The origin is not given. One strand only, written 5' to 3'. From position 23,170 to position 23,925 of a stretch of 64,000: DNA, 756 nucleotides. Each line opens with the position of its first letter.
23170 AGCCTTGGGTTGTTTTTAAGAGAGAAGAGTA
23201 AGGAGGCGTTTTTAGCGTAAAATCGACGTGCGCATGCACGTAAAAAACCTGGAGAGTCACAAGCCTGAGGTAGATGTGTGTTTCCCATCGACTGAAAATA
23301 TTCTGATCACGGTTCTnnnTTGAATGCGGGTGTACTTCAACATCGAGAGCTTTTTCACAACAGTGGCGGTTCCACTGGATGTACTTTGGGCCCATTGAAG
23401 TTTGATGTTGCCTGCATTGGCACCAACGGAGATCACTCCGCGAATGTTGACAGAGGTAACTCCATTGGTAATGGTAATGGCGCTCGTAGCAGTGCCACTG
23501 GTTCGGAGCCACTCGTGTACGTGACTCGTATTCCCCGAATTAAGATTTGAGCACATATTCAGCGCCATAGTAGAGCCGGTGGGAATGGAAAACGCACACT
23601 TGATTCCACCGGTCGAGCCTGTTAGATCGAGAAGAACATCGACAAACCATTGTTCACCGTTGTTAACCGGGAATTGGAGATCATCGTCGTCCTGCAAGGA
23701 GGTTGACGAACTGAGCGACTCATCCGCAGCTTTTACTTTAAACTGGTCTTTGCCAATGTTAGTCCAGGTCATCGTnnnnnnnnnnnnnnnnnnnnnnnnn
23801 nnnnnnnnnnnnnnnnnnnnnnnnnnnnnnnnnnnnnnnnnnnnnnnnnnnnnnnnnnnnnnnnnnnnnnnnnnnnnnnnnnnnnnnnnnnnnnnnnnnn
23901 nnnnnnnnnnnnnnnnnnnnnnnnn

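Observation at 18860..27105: Two adjacent giant paralogous tail-fibre-like surface proteins in a housekeeping neighbourhood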

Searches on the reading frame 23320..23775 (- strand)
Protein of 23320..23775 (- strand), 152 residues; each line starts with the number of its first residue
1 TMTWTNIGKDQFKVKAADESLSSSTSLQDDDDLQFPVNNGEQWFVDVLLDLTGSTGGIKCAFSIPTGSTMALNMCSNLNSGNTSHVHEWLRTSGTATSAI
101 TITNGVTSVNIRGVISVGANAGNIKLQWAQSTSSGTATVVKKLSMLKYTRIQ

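Call 78: predict_structure(alignment_id=A4)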
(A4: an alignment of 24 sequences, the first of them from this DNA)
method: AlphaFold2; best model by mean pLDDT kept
length: 152 residues; sequences in the alignment: 24
mean_pLDDT: 91.6   pTM: 0.85
mean pLDDT of the five models: 91.6, 90.8, 90.3, 89.6, 88.8
residues with pLDDT >= 90: 113; 70-90: 30; 50-70: 9; < 50: 0
segments of 3 or more residues with pLDDT < 50: none
pLDDT, mean of each block of 10 residues (from residue 1): 79 97 95 97 97 85 98 86 76 94 86 98 97 91 98 93
secondary structure, 60 per line:
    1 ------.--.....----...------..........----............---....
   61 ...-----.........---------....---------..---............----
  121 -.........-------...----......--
elements in order: E10-14 E19-21 E28-37 E42-53 E57-63 E69-77 E87-90 E105-116 E122-130 E138-140 E145-150

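Call 93: search_solved_structures(query=A4, max_evalue=1, show_alignments=1)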
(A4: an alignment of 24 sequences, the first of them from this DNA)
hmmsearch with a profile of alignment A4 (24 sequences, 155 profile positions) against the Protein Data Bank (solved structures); distinct sequences matched with E-value up to 1: 3.
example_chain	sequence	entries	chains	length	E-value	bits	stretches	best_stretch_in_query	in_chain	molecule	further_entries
2xhh_A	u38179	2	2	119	0.042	16.8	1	43-122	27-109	CARBOHYDRATE BINDING MODULE | CALCIUM-DEPENDENT CARBOHYDRATE BINDING MODULE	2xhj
7rh5_c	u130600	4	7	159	0.73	12.8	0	71-143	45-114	LpqE protein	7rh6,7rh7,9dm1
6dg0_A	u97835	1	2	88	0.87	12.5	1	91-136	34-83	Mec-8 protein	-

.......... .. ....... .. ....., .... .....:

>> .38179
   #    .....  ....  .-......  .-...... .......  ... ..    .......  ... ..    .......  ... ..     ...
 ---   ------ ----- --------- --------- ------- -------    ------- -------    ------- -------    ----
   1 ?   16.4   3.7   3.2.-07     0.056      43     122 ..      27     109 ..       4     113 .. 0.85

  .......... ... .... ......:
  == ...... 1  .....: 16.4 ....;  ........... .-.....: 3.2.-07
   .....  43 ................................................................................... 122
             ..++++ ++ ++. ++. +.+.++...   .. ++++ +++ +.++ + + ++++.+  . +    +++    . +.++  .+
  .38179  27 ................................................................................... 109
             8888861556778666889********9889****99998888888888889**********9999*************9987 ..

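Call 96: fold_search(model_id=the predicted structure, library=viral)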
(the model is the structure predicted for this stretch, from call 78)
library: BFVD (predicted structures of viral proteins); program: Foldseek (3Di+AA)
matches with E <= 10: 1793; with E <= 0.001: 173
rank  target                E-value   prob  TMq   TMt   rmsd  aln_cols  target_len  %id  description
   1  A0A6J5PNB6            1.8e-14  1.00  0.84  0.51   2.6       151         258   32  Uncharacterized protein [uncultured Caudovirales phage]
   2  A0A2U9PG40            4.2e-12  1.00  0.83  0.22   2.5       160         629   27  Uncharacterized protein [Gordonia phage Sitar]
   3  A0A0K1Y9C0            7.1e-12  1.00  0.78  0.21   2.3       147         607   29  Tail fiber protein [Streptomyces phage Lannister]
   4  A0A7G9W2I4            1.6e-11  1.00  0.76  0.09   3.1       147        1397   30  (no name in the UniProt tables at hand)
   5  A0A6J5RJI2            8.1e-11  1.00  0.81  0.22   2.2       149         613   18  Collagen triple helix repeat [uncultured Caudovirales phage]
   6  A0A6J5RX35            1.0e-10  1.00  0.77  0.30   3.4       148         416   23  Bacteriophage lambda, Stf, side tail fibre-repeat-2 [uncultured Caudovirales phage]
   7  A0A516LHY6            1.1e-10  1.00  0.76  0.16   2.9       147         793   22  (no name in the UniProt tables at hand)
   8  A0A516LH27            1.2e-10  1.00  0.83  0.76   2.0       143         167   26  (no name in the UniProt tables at hand)
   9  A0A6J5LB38            3.1e-10  1.00  0.75  0.36   2.8       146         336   20  Uncharacterized protein [uncultured Caudovirales phage]
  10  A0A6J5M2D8            9.3e-10  1.00  0.76  0.61   2.7       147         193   19  Uncharacterized protein [uncultured Caudovirales phage]
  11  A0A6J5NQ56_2          4.1e-09  1.00  0.69  0.10   5.1       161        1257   19  Collagen triple helix repeat [uncultured Caudovirales phage]
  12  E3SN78                4.6e-09  1.00  0.74  0.62   4.0       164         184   16  Predicted protein [Cyanophage NATL1A-7]
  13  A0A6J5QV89            8.7e-09  1.00  0.77  0.27   4.1       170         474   17  Chlorovirus glycoprotein repeat domain-containing protein [uncultured Caudovirales phage]
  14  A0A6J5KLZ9            1.8e-08  1.00  0.77  0.32   2.8       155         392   20  Uncharacterized protein (Fragment) [uncultured Caudovirales phage]
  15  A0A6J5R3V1            2.0e-08  1.00  0.74  0.26   3.4       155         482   19  Collagen triple helix repeat [uncultured Caudovirales phage]
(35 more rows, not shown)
